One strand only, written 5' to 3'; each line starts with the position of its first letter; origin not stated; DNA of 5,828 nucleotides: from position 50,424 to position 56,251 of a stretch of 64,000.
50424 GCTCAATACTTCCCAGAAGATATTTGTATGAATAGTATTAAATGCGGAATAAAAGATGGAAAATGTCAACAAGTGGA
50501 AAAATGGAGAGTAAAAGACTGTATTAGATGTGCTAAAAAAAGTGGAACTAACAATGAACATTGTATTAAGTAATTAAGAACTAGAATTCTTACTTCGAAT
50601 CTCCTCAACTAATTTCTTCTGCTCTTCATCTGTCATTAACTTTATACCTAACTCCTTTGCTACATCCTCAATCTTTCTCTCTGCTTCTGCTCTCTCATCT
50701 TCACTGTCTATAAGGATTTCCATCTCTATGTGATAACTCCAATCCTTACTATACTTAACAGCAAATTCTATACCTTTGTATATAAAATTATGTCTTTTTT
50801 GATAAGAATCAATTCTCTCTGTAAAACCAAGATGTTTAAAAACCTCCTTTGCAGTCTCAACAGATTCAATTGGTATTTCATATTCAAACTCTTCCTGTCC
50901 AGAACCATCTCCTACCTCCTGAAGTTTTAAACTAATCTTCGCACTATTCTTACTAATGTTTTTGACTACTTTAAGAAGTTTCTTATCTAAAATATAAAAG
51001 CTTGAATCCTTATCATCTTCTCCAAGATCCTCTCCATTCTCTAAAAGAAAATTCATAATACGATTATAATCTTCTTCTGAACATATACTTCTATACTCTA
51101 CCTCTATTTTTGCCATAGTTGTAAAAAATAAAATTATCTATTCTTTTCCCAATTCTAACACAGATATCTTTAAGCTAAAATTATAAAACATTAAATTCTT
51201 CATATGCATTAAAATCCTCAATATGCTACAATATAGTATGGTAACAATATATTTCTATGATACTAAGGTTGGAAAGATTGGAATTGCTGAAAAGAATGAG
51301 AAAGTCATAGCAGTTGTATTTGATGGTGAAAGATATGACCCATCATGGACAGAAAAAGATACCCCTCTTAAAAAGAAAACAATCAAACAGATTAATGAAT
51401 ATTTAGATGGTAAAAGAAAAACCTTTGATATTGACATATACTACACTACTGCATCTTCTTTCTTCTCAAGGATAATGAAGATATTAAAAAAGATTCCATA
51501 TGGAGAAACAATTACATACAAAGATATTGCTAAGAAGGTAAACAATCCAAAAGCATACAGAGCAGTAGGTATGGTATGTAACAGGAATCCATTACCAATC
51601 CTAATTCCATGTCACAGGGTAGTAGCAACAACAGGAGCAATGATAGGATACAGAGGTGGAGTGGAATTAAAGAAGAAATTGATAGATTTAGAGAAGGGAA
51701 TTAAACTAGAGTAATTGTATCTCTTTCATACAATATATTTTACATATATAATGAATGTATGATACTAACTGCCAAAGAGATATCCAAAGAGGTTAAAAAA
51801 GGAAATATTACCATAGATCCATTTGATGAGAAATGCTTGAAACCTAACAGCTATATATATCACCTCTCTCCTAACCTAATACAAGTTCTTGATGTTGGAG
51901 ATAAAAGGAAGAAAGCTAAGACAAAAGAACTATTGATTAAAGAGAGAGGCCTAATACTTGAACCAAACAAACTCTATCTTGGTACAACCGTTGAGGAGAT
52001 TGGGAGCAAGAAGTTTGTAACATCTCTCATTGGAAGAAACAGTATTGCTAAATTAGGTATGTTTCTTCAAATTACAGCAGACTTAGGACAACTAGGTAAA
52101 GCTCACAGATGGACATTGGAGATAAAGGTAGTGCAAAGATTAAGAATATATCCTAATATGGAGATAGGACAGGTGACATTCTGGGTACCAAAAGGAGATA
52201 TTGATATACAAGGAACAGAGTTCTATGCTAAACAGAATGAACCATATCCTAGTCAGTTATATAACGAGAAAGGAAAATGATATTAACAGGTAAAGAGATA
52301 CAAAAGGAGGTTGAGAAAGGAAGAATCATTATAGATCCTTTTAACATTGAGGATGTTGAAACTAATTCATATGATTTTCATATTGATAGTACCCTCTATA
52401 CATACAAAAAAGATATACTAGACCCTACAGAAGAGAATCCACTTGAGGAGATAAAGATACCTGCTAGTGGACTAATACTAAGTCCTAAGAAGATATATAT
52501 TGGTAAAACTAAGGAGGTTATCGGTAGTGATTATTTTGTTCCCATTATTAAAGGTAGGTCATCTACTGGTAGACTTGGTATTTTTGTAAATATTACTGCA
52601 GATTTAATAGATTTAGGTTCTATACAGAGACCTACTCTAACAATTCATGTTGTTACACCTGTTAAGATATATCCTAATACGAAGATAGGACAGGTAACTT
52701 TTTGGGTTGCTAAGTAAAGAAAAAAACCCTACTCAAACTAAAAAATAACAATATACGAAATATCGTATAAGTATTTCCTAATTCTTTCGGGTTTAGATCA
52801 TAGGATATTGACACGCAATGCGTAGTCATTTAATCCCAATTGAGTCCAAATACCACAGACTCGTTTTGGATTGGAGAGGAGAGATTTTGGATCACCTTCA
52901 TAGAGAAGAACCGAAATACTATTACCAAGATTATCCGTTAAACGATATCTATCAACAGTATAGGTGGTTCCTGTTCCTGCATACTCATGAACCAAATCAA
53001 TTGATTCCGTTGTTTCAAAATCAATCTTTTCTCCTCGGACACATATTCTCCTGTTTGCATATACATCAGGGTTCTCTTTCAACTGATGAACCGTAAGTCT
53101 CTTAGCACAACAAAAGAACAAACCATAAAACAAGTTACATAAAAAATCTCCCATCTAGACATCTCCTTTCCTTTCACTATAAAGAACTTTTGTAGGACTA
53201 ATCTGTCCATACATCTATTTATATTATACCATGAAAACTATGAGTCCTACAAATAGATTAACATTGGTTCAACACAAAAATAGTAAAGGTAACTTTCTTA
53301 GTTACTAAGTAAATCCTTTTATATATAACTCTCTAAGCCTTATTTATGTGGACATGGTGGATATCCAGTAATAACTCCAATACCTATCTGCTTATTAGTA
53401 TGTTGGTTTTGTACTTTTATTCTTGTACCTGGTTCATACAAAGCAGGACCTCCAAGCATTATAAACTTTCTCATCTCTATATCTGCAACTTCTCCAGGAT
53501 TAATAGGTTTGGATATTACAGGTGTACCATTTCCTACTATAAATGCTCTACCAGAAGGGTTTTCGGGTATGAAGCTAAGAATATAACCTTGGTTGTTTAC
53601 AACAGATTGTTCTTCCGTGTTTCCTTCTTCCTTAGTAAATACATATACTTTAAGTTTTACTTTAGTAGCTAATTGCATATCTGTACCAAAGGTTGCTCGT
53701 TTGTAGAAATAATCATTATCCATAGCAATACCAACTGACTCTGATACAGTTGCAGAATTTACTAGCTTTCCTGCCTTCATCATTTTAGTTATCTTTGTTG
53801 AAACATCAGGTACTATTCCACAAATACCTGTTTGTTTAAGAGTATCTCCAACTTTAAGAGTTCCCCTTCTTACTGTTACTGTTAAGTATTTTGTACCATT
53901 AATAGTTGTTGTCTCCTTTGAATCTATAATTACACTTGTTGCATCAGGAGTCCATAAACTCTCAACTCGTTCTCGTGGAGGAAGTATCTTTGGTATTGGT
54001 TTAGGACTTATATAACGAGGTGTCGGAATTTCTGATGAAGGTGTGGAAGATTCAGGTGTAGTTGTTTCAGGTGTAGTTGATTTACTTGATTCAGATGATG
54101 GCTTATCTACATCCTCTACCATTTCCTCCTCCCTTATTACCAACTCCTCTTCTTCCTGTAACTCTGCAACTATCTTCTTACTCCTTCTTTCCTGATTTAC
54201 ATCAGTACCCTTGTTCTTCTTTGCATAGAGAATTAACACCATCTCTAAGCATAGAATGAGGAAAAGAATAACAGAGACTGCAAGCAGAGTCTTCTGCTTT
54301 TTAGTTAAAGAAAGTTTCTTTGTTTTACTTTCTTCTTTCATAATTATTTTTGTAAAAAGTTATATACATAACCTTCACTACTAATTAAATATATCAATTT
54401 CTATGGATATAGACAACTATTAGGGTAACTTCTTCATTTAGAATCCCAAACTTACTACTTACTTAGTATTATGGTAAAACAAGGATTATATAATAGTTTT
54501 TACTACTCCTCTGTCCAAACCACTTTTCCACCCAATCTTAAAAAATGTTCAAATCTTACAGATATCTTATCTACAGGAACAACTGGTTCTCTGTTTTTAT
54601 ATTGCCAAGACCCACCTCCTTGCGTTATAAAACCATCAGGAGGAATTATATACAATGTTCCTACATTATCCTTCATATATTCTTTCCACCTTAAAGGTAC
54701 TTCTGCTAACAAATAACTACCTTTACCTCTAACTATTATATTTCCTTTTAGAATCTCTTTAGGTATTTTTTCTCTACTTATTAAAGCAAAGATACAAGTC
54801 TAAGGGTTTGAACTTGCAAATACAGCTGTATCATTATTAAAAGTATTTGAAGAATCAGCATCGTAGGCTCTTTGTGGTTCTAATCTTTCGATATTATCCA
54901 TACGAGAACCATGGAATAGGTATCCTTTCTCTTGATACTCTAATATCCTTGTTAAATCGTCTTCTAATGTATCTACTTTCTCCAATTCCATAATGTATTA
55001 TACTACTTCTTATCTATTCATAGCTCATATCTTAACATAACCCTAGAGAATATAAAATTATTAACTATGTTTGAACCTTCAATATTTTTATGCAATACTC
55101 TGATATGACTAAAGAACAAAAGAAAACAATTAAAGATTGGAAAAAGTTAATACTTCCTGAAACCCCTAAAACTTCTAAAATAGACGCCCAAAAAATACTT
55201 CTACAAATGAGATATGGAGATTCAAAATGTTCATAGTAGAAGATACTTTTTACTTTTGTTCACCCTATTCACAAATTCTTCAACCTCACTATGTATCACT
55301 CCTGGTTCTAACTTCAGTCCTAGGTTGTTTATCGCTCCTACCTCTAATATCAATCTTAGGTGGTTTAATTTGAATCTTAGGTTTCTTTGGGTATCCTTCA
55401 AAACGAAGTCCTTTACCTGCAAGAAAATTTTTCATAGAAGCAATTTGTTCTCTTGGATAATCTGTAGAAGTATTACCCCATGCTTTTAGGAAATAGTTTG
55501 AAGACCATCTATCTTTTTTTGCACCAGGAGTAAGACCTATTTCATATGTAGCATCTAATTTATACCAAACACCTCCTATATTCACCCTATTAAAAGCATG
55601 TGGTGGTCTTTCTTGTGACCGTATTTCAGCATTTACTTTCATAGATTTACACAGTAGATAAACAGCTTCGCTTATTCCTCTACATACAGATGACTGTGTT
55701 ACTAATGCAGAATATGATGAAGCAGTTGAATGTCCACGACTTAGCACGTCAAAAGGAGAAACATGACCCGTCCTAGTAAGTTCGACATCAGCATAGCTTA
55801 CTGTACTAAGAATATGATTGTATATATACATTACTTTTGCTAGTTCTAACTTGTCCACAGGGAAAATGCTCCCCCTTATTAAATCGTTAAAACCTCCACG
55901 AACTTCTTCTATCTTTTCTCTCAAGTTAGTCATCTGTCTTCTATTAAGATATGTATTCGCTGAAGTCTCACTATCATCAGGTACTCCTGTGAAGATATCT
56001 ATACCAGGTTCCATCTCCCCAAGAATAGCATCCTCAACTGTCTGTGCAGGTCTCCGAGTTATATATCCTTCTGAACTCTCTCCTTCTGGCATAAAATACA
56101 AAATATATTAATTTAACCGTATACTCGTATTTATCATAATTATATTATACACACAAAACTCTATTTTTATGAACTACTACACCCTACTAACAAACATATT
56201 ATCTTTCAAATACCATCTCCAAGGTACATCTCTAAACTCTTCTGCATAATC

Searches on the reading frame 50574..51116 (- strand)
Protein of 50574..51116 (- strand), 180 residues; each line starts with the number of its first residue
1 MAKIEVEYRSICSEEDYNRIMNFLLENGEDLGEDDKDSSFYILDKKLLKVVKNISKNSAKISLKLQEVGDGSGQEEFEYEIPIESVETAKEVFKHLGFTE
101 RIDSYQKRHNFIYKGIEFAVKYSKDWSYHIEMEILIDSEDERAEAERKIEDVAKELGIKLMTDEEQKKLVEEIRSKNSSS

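Call 69: search_protein_families(library=pfam, proteins=[window:50574-51116:-], max_evalue=0.001)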
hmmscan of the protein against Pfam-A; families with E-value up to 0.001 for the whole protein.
window:50574-51116:- (180 aa): 1 family
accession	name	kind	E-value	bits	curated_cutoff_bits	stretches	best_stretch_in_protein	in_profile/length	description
PF01928.26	CYTH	-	3.1e-06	27.6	23.2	1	64-162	69-173/179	CYTH domain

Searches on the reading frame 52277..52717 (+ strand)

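Call 20: search_protein_families(library=pfam, proteins=[window:52277-52717:+], max_evalue=0.01)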
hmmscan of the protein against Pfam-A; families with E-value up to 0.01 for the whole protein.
window:52277-52717:+ (146 aa): 2 families
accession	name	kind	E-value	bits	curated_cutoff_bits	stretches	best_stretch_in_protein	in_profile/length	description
PF22769.1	DCD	-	1.1e-34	120.2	27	1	2-143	1-151/153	dCTP deaminase-like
PF06559.16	DCD_N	-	0.0064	16.8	21.4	0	2-109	4-120/164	2'-deoxycytidine 5'-triphosphate deaminase (DCD) N-terminal domain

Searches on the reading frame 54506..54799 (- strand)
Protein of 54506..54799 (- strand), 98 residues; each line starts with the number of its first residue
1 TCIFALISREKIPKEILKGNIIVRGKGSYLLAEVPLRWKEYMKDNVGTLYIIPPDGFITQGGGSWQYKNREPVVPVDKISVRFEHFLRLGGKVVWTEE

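Call 7: search_protein_families(library=pfam, proteins=[window:54506-54799:-], max_evalue=10)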
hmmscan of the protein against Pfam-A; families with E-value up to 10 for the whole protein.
seq(98 aa): 1 family
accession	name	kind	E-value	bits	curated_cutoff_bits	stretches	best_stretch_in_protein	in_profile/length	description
PF01383.26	CpcD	-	0.2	12.4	27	1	66-94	23-51/55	CpcD/allophycocyanin linker domain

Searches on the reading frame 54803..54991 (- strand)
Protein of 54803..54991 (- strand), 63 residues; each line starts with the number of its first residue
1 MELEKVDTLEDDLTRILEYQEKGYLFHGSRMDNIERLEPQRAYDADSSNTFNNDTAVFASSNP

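Call 7: search_protein_families(library=pfam, proteins=[window:54803-54991:-], max_evalue=10)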
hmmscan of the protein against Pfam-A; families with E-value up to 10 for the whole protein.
seq(63 aa): 1 family
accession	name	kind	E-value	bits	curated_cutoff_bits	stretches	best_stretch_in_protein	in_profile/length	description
PF00644.27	PARP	-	0.21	11.5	26.7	1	16-36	43-63/199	Poly(ADP-ribose) polymerase catalytic domain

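Call 74: find_encoding_contigs(protein=window:54803-54991:-, flank=3000, max_places=6)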
Protein seq(63 aa) (63 aa): 23 contigs read that carry it; 6 places shown.
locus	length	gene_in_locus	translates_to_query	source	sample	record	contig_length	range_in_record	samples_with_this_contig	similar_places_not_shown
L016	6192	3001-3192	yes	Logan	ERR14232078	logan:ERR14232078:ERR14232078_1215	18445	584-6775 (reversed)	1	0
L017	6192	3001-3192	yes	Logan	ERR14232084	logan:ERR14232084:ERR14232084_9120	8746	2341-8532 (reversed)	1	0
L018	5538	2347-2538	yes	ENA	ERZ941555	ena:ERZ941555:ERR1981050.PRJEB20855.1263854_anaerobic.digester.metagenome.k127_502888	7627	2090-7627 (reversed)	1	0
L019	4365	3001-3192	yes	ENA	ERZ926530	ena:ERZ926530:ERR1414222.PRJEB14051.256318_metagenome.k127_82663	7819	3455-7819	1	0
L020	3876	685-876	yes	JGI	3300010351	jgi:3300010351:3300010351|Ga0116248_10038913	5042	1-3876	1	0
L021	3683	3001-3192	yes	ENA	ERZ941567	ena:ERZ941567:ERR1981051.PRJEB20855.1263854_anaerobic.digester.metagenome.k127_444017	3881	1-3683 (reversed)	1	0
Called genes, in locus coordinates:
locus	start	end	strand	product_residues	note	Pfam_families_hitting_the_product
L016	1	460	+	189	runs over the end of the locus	PF04011:LemA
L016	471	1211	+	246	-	PF04536:TPM_phosphatase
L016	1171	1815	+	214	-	PF02245:Pur_DNA_glyco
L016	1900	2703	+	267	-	-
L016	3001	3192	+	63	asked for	-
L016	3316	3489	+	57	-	-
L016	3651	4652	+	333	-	-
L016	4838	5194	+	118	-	-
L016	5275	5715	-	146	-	PF22769:DCD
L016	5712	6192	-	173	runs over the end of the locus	PF22769:DCD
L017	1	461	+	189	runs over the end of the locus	PF04011:LemA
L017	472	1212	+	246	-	PF04536:TPM_phosphatase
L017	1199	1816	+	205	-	PF02245:Pur_DNA_glyco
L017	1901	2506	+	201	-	-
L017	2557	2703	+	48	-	-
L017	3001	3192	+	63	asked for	-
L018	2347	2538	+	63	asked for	-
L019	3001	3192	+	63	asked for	-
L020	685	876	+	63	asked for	-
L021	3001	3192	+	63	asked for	-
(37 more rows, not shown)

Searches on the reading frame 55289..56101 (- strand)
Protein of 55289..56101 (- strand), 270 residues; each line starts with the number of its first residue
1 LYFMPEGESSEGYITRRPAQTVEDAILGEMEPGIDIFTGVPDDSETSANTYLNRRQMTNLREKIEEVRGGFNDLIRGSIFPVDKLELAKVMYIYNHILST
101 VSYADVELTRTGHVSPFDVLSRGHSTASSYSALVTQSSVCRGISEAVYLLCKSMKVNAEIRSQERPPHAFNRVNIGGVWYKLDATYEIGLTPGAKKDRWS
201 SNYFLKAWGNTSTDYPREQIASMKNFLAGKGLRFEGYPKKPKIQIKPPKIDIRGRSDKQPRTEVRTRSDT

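Call 20: search_protein_families(library=pfam, proteins=[window:55289-56101:-], max_evalue=0.01)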
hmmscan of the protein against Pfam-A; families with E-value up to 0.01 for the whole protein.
window:55289-56101:- (270 aa): 1 family
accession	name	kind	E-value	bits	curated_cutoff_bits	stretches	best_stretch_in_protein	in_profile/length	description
PF01841.26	Transglut_core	-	0.0082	16.9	23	0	88-184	16-108/108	Transglutaminase-like superfamily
